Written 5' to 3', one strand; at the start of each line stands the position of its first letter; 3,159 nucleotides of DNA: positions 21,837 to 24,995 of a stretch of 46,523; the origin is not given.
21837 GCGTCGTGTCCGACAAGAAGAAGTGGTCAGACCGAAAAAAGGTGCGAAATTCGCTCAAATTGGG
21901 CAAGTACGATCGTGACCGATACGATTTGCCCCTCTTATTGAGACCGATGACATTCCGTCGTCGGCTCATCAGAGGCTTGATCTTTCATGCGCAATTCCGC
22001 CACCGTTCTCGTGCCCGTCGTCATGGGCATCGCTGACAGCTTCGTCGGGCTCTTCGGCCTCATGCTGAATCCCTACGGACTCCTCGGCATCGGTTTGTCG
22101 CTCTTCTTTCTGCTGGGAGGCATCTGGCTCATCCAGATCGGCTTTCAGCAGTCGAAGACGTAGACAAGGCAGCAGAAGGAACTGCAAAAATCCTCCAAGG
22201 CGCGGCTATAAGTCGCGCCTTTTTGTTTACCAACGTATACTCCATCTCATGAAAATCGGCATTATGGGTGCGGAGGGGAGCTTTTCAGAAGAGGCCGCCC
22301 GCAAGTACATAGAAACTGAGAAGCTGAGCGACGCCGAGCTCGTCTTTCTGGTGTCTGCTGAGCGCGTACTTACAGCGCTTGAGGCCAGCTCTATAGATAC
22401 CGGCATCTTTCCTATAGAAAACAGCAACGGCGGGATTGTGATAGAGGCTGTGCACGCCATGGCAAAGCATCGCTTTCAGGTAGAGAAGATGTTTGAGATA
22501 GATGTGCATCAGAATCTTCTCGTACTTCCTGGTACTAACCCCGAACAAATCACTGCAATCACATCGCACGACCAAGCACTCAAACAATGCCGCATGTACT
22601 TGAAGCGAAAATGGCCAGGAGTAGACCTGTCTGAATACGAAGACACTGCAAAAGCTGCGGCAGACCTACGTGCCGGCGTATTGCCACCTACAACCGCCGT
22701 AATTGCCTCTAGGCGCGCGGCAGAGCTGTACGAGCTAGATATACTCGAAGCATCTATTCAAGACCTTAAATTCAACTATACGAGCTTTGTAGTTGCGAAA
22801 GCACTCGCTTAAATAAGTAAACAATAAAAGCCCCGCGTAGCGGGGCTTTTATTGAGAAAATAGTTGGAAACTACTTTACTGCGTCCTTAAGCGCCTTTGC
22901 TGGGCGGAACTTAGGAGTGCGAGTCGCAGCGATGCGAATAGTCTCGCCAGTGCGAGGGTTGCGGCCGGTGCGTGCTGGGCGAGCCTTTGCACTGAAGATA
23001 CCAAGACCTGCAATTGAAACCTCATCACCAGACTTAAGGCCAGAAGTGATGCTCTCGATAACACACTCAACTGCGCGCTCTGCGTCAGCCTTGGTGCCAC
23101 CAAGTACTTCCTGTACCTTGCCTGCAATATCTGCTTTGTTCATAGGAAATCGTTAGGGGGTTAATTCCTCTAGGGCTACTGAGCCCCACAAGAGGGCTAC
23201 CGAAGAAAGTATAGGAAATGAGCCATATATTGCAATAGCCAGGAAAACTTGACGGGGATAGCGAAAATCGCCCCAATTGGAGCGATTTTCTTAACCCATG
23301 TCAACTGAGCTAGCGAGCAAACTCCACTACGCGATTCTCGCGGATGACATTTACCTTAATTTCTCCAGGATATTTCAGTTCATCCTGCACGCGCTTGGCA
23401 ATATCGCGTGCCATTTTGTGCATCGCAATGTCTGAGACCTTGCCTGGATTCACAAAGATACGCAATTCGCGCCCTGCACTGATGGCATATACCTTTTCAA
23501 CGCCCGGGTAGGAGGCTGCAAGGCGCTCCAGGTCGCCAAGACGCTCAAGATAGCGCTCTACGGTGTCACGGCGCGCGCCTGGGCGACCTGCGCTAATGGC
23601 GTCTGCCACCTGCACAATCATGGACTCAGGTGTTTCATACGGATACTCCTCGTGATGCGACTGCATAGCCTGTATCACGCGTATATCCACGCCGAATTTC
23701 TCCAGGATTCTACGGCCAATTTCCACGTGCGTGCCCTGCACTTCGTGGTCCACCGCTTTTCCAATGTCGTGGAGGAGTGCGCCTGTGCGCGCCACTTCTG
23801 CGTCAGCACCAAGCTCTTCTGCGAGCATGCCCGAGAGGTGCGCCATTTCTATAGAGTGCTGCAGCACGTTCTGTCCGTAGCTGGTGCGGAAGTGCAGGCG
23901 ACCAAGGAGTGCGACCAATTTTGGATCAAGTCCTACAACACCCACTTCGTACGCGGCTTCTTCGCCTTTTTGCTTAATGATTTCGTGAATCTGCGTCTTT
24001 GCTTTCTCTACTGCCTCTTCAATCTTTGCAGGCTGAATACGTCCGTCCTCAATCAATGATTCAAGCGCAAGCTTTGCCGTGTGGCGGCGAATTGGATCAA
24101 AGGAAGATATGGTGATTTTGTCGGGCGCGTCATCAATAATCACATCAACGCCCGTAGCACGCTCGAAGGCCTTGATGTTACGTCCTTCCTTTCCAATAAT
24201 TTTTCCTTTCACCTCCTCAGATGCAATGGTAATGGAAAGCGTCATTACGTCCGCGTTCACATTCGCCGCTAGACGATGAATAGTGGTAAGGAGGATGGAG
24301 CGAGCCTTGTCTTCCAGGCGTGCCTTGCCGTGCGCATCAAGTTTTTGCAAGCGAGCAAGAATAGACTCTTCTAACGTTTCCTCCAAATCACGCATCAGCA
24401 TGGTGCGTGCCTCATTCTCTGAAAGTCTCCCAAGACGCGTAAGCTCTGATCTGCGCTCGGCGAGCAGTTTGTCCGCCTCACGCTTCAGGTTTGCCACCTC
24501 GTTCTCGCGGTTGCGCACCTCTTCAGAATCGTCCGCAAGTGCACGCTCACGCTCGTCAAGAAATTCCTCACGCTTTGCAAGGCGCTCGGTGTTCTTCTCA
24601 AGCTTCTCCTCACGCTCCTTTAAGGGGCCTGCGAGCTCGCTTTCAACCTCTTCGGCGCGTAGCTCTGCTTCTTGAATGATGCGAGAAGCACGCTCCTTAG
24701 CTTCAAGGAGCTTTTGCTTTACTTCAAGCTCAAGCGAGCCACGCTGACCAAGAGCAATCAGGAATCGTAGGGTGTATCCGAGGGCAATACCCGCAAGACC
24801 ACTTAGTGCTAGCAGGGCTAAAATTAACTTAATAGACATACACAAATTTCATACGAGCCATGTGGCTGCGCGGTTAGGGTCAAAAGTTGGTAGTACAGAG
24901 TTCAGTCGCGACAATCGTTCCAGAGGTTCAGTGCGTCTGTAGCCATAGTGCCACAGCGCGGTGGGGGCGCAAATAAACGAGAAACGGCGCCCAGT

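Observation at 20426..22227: GC-rich 1.8-kb cassette of five tightly packed mini-ORFs with its own strong promoter and terminator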

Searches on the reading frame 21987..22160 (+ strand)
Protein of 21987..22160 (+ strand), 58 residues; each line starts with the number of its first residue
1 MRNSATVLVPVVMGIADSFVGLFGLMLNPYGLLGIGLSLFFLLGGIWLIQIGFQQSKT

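Call 10: search_protein_families(library=pfam, proteins=[window:21987-22160:+], max_evalue=1)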
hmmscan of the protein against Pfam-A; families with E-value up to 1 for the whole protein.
window:21987-22160:+ (58 aa): 1 family
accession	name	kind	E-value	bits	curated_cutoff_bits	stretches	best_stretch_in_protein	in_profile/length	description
PF04819.17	DUF716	-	0.072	13.1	25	1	19-53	46-80/138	Family of unknown function (DUF716)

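Call 11: search_protein_families(library=phrogs, proteins=[window:21987-22160:+], max_evalue=1)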
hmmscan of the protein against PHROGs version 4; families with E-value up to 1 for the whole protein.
window:21987-22160:+ (58 aa): 0 families

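Call 12: search_protein_families(library=ncbifam, proteins=[window:21987-22160:+], max_evalue=1)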
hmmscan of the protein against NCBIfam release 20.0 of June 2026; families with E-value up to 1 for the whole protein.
window:21987-22160:+ (58 aa): 0 families

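Call 79: search_protein_families(library=padloc, proteins=[window:21987-22160:+], max_evalue=1)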
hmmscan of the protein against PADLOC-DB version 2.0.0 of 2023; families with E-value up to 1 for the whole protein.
window:21987-22160:+ (58 aa): 0 families

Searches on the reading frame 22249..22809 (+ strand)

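Call 10: search_protein_families(library=pfam, proteins=[window:22249-22809:+], max_evalue=1)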
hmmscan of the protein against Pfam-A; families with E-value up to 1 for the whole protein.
window:22249-22809:+ (187 aa): 2 families
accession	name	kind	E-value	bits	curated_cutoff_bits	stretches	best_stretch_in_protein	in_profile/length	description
PF00800.23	PDT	-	4.9e-46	157.2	25.2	1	3-182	1-175/181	Prephenate dehydratase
PF06169.17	DUF982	-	0.091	13.2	22.2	1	112-159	20-67/73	Protein of unknown function (DUF982)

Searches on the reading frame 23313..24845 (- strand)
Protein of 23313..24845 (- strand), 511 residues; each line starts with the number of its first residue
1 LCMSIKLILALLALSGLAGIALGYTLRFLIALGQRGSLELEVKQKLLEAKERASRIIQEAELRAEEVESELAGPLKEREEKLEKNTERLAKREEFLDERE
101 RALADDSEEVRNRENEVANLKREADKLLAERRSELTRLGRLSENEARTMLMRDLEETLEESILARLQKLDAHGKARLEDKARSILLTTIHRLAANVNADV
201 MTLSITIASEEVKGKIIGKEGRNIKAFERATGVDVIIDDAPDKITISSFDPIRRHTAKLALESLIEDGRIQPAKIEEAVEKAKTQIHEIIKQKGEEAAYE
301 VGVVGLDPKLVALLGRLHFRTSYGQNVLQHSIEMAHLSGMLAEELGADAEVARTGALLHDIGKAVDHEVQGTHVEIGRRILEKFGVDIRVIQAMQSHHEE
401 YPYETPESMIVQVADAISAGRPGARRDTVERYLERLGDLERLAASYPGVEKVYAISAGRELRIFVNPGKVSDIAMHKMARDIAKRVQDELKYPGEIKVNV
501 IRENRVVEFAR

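Call 81: search_protein_families(library=pfam, proteins=[window:23313-24845:-], max_evalue=0.00001)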
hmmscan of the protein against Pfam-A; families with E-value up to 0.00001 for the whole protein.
window:23313-24845:- (511 aa): 4 families
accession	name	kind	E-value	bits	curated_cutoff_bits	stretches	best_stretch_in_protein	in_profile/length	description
PF01966.28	HD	-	2e-21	76.9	22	1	327-419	1-115/116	HD domain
PF12072.13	RNase_Y_N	-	1.2e-15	57.9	32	1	42-195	51-200/201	RNase Y N-terminal region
PF00013.35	KH_1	-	2e-08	34.3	21.5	1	207-261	6-64/66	KH domain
PF08668.18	HDOD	-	5.1e-06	26.5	22.9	0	326-365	94-134/196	HDOD domain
